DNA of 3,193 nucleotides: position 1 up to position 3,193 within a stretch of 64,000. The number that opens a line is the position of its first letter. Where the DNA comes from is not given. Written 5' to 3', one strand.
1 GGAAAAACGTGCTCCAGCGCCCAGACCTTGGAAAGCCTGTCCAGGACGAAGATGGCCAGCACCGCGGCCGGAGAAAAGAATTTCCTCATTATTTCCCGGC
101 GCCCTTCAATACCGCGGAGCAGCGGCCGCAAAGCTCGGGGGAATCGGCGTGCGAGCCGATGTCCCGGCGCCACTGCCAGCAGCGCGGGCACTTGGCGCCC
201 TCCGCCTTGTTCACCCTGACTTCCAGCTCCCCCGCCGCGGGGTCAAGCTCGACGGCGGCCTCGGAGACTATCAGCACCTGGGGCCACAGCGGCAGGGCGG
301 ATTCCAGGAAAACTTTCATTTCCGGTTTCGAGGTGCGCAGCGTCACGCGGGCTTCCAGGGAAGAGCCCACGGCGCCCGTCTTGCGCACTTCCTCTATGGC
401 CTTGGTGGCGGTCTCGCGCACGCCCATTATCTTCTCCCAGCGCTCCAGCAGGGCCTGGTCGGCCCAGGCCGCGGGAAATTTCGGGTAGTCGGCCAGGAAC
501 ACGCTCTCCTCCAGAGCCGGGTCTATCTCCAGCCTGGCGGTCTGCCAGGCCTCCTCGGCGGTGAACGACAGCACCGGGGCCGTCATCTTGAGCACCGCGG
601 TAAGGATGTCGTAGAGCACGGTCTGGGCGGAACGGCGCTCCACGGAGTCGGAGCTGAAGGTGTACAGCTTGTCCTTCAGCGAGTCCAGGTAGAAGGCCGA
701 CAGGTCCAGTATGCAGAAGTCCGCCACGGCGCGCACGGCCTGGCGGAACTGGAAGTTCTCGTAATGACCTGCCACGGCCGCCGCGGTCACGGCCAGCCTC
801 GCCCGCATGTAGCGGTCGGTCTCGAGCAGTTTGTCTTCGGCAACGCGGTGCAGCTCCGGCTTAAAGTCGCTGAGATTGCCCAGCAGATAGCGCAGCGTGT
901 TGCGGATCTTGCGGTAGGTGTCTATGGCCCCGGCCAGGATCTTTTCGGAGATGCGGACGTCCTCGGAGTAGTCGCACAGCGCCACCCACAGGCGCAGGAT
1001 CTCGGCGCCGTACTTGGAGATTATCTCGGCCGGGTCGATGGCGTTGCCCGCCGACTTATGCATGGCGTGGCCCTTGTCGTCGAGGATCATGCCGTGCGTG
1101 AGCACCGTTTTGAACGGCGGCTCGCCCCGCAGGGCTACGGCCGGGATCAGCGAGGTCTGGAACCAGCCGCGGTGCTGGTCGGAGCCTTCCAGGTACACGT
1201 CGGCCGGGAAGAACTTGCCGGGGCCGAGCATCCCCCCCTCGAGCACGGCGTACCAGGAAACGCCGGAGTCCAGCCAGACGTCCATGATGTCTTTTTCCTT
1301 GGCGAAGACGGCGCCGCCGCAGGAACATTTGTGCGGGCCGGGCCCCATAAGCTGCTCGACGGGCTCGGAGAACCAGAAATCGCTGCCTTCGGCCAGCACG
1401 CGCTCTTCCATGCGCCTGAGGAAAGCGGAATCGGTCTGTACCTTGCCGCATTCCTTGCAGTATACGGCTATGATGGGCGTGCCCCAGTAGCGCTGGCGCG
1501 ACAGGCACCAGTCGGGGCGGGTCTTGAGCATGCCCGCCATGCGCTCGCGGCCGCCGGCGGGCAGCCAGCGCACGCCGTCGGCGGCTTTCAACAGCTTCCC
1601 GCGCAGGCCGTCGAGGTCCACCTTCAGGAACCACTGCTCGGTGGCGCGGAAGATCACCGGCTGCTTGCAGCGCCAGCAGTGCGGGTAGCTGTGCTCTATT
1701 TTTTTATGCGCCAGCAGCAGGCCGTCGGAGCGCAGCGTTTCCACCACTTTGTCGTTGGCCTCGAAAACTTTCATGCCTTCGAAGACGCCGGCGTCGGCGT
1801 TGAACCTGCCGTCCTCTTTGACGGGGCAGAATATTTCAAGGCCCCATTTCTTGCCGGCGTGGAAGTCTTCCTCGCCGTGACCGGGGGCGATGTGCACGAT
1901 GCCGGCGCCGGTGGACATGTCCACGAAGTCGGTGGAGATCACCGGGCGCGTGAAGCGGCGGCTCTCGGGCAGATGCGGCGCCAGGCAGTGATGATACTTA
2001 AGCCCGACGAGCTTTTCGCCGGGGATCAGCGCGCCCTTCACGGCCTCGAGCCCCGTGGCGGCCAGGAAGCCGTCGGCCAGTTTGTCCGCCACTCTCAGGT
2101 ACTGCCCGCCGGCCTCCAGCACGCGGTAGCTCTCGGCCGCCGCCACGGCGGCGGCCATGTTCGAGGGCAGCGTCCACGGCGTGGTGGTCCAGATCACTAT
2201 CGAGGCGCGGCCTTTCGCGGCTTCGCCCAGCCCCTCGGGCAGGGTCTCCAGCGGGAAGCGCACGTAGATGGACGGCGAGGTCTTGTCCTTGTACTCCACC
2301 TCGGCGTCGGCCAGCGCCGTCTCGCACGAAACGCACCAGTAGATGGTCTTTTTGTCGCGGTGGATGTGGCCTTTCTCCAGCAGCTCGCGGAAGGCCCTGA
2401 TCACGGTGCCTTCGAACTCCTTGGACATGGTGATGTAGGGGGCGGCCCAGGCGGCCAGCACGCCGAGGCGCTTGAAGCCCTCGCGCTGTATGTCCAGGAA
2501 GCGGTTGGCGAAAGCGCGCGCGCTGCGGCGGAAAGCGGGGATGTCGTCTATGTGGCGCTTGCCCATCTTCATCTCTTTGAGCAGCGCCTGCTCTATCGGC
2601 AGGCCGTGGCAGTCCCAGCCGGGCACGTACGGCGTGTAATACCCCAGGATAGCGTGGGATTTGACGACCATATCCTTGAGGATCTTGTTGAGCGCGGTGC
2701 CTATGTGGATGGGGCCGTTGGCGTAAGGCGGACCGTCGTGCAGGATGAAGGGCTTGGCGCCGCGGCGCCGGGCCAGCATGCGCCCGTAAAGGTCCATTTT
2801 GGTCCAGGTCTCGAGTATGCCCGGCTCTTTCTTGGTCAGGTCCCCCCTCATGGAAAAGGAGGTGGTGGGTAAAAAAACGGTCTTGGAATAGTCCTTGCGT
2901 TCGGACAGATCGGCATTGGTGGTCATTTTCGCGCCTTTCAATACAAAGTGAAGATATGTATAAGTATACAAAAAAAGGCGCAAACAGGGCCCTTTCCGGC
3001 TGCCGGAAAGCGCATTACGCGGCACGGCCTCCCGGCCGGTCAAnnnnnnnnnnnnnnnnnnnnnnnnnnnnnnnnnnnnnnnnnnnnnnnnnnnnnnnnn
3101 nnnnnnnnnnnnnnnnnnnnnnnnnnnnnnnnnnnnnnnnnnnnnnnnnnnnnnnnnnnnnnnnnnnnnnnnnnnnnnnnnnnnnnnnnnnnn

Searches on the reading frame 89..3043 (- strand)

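Call 56: search_protein_families(library=pfam, proteins=[window:89-3043:-], max_evalue=0.00001)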
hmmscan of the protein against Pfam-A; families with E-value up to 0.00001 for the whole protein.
window:89-3043:- (984 aa): 5 families
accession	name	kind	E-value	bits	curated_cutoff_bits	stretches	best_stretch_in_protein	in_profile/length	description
PF00133.28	tRNA-synt_1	-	2e-123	412.6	22.7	1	76-699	2-414/414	tRNA synthetases class I (I, L, M and V)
PF08264.19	Anticodon_1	-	1.1e-30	106.8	25.1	1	743-901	1-147/148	Anticodon-binding domain of tRNA ligase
PF09334.17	tRNA-synt_1g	-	2.7e-17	63.1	20.1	1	106-250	8-136/391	tRNA synthetases class I (M)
PF01921.24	tRNA-synt_1f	-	1.5e-06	27.8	27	0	633-717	257-339/360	tRNA synthetases class I (K)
PF06827.20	zf-FPG_IleRS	-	2.3e-06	27.7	21.3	1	951-977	3-29/30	Zinc finger found in FPG and IleRS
